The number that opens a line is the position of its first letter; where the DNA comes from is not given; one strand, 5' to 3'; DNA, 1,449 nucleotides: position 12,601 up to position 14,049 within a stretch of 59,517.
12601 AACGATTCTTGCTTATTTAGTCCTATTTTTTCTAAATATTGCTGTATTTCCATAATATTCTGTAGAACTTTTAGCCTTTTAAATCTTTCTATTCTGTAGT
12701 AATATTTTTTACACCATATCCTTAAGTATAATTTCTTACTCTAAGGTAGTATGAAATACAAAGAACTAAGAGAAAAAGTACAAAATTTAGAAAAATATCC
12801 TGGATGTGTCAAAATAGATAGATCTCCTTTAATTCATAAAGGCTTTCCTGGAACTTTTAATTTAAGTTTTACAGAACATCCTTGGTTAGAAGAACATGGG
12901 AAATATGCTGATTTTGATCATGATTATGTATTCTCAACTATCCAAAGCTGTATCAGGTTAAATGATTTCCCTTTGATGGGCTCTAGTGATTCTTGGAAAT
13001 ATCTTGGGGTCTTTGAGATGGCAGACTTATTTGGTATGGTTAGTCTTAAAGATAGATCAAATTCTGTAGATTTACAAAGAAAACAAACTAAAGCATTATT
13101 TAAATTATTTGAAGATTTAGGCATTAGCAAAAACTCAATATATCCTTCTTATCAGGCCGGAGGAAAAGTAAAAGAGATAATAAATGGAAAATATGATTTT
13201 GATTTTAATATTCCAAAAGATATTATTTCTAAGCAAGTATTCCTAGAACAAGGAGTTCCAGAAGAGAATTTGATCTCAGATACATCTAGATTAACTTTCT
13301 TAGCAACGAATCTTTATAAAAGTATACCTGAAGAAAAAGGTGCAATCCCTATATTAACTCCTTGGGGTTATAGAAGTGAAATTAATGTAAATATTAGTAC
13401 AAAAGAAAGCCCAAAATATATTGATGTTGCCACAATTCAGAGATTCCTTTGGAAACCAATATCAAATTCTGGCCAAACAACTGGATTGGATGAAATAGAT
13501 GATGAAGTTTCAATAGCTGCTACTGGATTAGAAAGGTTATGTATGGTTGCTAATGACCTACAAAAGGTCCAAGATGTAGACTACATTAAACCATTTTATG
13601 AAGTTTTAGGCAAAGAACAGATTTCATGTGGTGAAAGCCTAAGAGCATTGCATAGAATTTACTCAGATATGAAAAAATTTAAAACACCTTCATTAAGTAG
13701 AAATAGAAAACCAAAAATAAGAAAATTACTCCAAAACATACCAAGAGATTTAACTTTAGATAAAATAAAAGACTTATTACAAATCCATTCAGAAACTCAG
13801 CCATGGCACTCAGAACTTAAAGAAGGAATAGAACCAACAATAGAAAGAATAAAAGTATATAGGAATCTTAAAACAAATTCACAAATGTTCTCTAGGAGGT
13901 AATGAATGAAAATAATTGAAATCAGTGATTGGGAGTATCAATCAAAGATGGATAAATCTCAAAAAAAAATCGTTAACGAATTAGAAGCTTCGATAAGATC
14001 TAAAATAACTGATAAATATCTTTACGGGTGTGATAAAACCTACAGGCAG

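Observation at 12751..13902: Stand-alone, divergent AlaRS catalytic-core paralog (383 aa)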

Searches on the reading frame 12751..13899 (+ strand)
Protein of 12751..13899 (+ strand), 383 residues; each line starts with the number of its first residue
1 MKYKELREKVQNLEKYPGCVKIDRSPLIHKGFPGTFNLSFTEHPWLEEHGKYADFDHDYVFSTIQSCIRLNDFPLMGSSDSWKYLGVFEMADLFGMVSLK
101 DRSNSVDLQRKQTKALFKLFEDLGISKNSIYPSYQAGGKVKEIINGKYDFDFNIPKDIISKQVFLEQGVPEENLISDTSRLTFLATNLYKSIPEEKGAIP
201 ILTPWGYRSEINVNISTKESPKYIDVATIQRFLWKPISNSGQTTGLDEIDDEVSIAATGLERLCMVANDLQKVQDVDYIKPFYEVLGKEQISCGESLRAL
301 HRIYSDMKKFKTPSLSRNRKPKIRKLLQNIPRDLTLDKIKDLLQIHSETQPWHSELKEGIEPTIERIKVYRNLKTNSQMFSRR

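Call 3: search_protein_families(library=pfam, proteins=[window:12751-13899:+], max_evalue=1)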
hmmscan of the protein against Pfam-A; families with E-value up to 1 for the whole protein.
window:12751-13899:+ (383 aa): 0 families

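Call 4: search_protein_families(library=ncbifam, proteins=[window:12751-13899:+], max_evalue=1)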
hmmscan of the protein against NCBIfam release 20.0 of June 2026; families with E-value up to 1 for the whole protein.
window:12751-13899:+ (383 aa): 0 families

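Call 5: search_solved_structures(query=window:12751-13899:+, max_evalue=10, show_alignments=3)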
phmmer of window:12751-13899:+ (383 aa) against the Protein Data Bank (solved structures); distinct sequences matched with E-value up to 10: 1.
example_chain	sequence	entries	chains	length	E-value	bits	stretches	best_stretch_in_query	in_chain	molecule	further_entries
5t5i_A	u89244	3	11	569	0.38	13.2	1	42-93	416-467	Tungsten formylmethanofuran dehydrogenase subunit fwdA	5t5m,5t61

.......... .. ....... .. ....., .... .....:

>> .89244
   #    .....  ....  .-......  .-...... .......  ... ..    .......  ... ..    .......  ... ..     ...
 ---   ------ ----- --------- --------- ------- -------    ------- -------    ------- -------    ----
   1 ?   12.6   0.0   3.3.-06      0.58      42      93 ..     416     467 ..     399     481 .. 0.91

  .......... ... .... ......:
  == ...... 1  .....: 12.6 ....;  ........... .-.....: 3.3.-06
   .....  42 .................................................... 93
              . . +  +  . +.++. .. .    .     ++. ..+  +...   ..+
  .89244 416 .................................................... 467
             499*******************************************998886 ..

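Call 6: find_homologous_proteins(query=window:12751-13899:+, max_evalue=0.001)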
Query window:12751-13899:+ (383 aa): 155 proteins with E <= 0.001 among 2719 candidates; the best 120 are listed.
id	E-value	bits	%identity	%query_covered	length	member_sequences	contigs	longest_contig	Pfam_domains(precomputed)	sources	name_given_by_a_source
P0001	1.6e-256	868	100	100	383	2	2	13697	-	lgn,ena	-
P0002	7.6e-141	488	56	97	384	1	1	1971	-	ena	-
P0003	9.4e-137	474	56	97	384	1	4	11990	-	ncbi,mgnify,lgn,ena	mgnify:CR=1 FL=1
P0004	1.4e-135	470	58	97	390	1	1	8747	-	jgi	jgi:hypothetical protein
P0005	1.1e-130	454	55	97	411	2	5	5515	-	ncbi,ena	-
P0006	6.2e-130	452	55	98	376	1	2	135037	-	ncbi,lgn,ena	-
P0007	1.9e-129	450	56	98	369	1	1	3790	-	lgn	-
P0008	6.4e-129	449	57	97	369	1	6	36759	-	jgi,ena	-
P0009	3.9e-128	446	52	97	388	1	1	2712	-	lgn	-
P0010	4.7e-128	446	55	97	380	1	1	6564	-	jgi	jgi:hypothetical protein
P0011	3.0e-127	443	54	98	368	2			-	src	-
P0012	7.0e-127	442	54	98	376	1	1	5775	-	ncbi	-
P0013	7.4e-127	442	56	97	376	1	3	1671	-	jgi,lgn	-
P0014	2.1e-126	440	54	97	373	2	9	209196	-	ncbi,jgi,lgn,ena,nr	ncbi:hypothetical protein J4423_02720 [Candidatus Pacearchaeota archaeon]|nr:hypothetical protein [C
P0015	1.3e-125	438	53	97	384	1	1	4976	-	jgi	jgi:hypothetical protein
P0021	9.6e-119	415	50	97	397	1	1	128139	-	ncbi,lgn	ncbi:MAG: hypothetical protein ACOYT4_00085 [Nanoarchaeota archaeon]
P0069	1.7e-99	352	46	97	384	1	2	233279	-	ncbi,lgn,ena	-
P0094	2.0e-94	335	43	96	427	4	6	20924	-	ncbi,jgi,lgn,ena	-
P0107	9.6e-90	320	42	97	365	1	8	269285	-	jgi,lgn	jgi:hypothetical protein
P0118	4.7e-84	301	53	69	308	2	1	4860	-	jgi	jgi:transcriptional regulator with XRE-family HTH domain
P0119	1.0e-82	297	41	97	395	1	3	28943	-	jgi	jgi:hypothetical protein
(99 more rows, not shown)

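Call 9: search_solved_structures(query=A1, max_evalue=10, show_alignments=4)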
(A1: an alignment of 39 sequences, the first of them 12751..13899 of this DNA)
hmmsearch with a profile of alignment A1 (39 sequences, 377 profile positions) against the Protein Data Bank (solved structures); distinct sequences matched with E-value up to 10: 8.
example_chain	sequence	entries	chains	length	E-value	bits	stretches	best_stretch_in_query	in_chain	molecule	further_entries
1y6d_A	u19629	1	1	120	0.55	12.6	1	202-261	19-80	Phosphorelay protein luxU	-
5t53_A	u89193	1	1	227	0.66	12.3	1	95-201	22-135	N-acetyltransferase ESCO1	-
7nbz_A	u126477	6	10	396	0.84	12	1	146-199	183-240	Sulfoquinovosyl binding protein | Sulfoquinovosyl glycerol-binding protein SmoF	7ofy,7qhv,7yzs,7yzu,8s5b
3hxz_A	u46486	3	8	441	1.5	11.1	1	249-300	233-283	Alanyl-tRNA synthetase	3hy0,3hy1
9x2h_A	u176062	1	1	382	1.6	11.1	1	159-289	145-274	Alanine--tRNA ligase, cytoplasmic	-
9x2j_A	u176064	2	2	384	1.6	11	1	159-289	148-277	Alanine--tRNA ligase, cytoplasmic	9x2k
9x2i_A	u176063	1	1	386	1.6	11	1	159-289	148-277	Alanine--tRNA ligase, cytoplasmic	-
3hxu_A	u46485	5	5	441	2.1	10.7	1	250-300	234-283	Alanyl-tRNA synthetase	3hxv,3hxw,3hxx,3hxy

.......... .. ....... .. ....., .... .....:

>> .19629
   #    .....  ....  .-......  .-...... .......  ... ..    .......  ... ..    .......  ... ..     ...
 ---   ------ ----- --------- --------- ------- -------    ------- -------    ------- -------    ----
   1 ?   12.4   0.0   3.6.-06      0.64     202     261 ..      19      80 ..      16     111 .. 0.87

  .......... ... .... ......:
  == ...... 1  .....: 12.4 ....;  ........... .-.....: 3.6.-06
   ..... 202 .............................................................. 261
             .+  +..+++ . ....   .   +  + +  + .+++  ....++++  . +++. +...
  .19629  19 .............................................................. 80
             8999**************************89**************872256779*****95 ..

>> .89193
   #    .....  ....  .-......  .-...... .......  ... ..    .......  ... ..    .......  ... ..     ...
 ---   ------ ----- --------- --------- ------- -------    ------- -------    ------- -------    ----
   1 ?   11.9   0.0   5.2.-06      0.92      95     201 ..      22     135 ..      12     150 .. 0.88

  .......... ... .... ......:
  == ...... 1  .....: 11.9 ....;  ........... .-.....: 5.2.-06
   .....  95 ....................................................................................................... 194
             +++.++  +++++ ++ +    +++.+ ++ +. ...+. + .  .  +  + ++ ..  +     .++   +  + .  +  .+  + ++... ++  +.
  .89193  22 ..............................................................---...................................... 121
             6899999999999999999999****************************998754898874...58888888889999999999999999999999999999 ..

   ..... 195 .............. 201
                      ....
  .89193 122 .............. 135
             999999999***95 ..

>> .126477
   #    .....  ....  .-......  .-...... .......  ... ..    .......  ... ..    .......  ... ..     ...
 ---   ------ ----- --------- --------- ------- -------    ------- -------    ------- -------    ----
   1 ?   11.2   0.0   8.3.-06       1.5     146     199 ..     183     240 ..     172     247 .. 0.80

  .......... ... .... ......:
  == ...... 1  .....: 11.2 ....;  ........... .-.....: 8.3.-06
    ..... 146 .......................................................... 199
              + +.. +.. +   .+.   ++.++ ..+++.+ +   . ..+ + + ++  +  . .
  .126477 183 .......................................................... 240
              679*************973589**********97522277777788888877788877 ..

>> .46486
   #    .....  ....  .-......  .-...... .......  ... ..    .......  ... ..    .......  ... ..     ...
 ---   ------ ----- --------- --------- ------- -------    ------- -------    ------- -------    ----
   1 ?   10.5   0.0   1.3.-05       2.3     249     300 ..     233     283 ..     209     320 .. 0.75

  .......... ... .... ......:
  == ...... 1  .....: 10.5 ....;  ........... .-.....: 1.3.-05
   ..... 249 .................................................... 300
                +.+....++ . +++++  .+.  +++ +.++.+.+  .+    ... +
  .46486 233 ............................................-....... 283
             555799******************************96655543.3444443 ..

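Call 16: search_protein_representatives(protein=window:12751-13899:+)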
Query: 383 residues. Proteins with E-value up to 0.001 (for the whole library): 136; up to 1e-10: 101; up to 1e-30: 48. The best 136 are listed.
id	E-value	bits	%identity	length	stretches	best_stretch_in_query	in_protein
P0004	4.4e-136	470.4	60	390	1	2-373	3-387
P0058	2.6e-101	356.0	48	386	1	3-376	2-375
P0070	7.7e-100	351.2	49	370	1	2-370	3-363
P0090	2.2e-96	339.8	49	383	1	1-372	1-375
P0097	1.1e-94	334.2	49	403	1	1-370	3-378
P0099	1.8e-94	333.5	50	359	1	2-371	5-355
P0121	2.0e-90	320.2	44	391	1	1-372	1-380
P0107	3.0e-90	319.6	45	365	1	1-372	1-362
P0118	1.5e-84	300.9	54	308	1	104-371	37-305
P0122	1.0e-80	288.2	44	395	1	3-372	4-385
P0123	6.9e-74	265.8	44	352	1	22-374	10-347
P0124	5.2e-72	259.6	57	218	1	1-229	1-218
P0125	2.4e-69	250.8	51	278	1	90-372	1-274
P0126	7.9e-65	236.0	52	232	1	2-218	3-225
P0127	6.7e-56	206.6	39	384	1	1-363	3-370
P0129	4.2e-52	194.1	37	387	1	1-363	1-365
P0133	9.5e-48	179.7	36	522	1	2-358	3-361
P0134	1.4e-46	175.9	36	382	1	3-370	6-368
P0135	3.2e-46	174.7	38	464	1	1-330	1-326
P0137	9.6e-46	173.2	37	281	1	1-285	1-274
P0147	3.0e-38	148.5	31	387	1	3-369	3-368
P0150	4.9e-35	137.9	32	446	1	1-370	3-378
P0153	1.5e-34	136.3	32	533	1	5-357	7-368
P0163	9.3e-26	107.4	31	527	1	1-374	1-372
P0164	1.0e-24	104.0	29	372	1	17-372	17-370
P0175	4.8e-21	91.9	28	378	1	5-374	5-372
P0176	6.0e-21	91.5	28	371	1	1-371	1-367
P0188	2.0e-17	79.9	29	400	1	4-372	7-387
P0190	6.1e-17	78.4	27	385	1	27-373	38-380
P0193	1.0e-15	74.4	27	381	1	18-372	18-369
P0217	6.8e-10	55.2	28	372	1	61-343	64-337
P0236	2.4e-06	43.5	32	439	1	23-327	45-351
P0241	4.9e-05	39.2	29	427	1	7-289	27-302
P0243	1.1e-04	38.0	30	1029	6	275-324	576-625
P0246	5.4e-04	35.8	29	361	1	4-286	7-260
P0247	7.8e-04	35.2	28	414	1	1-298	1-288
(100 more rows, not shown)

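Call 17: predict_structure(alignment_id=A1)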
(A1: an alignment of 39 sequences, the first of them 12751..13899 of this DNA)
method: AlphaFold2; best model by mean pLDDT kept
length: 383 residues; sequences in the alignment: 39
mean_pLDDT: 93.4   pTM: 0.91
mean pLDDT of the five models: 93.4, 92.3, 91.6, 90.6, 89.7
residues with pLDDT >= 90: 325; 70-90: 48; 50-70: 10; < 50: 0
segments of 3 or more residues with pLDDT < 50: none
pLDDT, mean of each block of 10 residues (from residue 1): 97 96 92 71 92 95 95 91 93 96 90 97 98 98 94 97 98 97 89 77 94 95 96 93 93 95 97 96 94 97 96 88 96 97 98 97 98 84 66
secondary structure, 60 per line:
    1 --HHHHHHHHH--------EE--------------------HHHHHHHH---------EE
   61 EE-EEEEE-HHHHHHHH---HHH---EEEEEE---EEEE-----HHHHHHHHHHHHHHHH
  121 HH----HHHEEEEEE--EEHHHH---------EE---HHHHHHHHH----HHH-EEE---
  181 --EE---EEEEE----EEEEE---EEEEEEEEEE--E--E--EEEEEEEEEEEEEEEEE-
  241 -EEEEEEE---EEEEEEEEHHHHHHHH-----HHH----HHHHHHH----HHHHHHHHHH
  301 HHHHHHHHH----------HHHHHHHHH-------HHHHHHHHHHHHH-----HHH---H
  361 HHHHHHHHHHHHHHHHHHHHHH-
elements in order: H3-11 H42-49 E59-62 E64-68 H70-77 E87-92 E96-99 H105-122 E130-135 H140-143 H158-166 E175-177 E188-192 E197-201 E205-214 E223-239 E242-248 E252-259 H260-267 H280-286 H291-309 H320-328 H336-348 H360-382

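Call 20: fold_search(model_id=the predicted structure, library=pdb)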
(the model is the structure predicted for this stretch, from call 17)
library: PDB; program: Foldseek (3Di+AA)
matches with E <= 10: 586; with E <= 0.001: 42
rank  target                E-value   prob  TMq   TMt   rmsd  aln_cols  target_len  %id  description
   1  5v59                  1.5e-15  1.00  0.66  0.67   5.8       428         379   16  Crystal structure of catalytic fragment of human AlaRS in complex with Aze-SA (released 2018-01-10)
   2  4xeo_A                2.3e-15  1.00  0.71  0.70   4.9       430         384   16  Crystal Structure of human AlaRS catalytic domain with R329H mutation (released 2015-12-30)
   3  4xem                  2.7e-15  1.00  0.67  0.68   5.2       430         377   16  Crystal Structure of wild type human AlaRS catalytic domain (released 2016-02-17)
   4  5knn_D                3.2e-15  1.00  0.67  0.58   6.4       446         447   15  Evolutionary gain of alanine mischarging to non-cognate tRNAs with a G4:U69 base pair (released 2016-09-28)
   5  5knn_C                3.6e-15  1.00  0.66  0.58   6.5       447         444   15  Evolutionary gain of alanine mischarging to non-cognate tRNAs with a G4:U69 base pair (released 2016-09-28)
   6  5knn_H                4.0e-15  1.00  0.66  0.58   6.2       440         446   15  Evolutionary gain of alanine mischarging to non-cognate tRNAs with a G4:U69 base pair (released 2016-09-28)
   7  4xeo_B                4.9e-15  1.00  0.67  0.68   5.5       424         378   15  Crystal Structure of human AlaRS catalytic domain with R329H mutation (released 2015-12-30)
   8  5knn_A                8.1e-15  1.00  0.69  0.60   5.6       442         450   15  Evolutionary gain of alanine mischarging to non-cognate tRNAs with a G4:U69 base pair (released 2016-09-28)
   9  5knn_F                1.0e-14  1.00  0.66  0.57   6.5       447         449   16  Evolutionary gain of alanine mischarging to non-cognate tRNAs with a G4:U69 base pair (released 2016-09-28)
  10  9jdn_B                1.3e-13  1.00  0.66  0.61   5.4       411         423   15  Crystal structure of alanyl-tRNA synthetase L219M mutant in complex with ATP and L-alanine (released 2025-06-18)
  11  9jdn_A                1.3e-13  1.00  0.66  0.61   5.8       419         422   15  Crystal structure of alanyl-tRNA synthetase L219M mutant in complex with ATP and L-alanine (released 2025-06-18)
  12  9jc7_A                1.5e-13  1.00  0.67  0.61   5.5       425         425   14  Crystal structure of alanyl-tRNA synthetase in complex with ATP and L-alanine (released 2025-06-18)
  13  3hxu                  1.7e-13  1.00  0.65  0.57   5.3       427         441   14  Crystal Structure of catalytic fragment of E. coli AlaRS in complex with AlaSA (released 2009-12-15)
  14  3htz                  1.9e-13  1.00  0.60  0.52   6.0       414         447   15  Crystal Structure of the catalytic fragment of alanyl-tRNA synthetase in complex with L-serine: Re-refined (released 2009-06-30)
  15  1riq                  3.0e-13  1.00  0.67  0.58   4.9       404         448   16  The crystal structure of the catalytic fragment of the alanyl-tRNA synthetase (released 2004-04-06)
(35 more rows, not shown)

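Call 28: find_encoding_contigs(protein=P0014, flank=10000, max_places=2)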
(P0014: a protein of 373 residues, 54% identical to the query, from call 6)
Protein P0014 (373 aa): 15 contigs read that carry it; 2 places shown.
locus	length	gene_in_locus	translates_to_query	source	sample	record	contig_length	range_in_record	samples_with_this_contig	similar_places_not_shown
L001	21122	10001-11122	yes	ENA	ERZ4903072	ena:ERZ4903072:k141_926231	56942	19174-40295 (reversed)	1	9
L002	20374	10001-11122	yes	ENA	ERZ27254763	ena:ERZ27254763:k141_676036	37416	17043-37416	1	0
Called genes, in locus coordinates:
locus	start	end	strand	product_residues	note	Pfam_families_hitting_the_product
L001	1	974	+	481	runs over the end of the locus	PF05239:PRC (weak)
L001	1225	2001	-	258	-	PF14528:LAGLIDADG_3 (weak)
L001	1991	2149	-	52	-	PF19891:DUF6364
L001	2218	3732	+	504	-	PF00587:tRNA-synt_2b, PF03129:HGTP_anticodon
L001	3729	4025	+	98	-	-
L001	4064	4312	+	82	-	PF13396:PLDc_N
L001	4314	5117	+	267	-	PF01656:CbiA, PF02374:ArsA_ATPase (weak), PF06564:CBP_BcsQ, PF10609:ParA, PF13500:AAA_26 (faint), PF13614:AAA_31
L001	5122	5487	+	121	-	PF04677:CwfJ_C_1 (weak), PF11969:DcpS_C, PF01230:HIT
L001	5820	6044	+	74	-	-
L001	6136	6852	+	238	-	-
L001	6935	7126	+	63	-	-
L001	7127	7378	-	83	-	PF00833:Ribosomal_S17e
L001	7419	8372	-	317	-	-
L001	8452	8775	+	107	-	-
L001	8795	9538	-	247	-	PF01978:TrmB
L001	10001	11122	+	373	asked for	-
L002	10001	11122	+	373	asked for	-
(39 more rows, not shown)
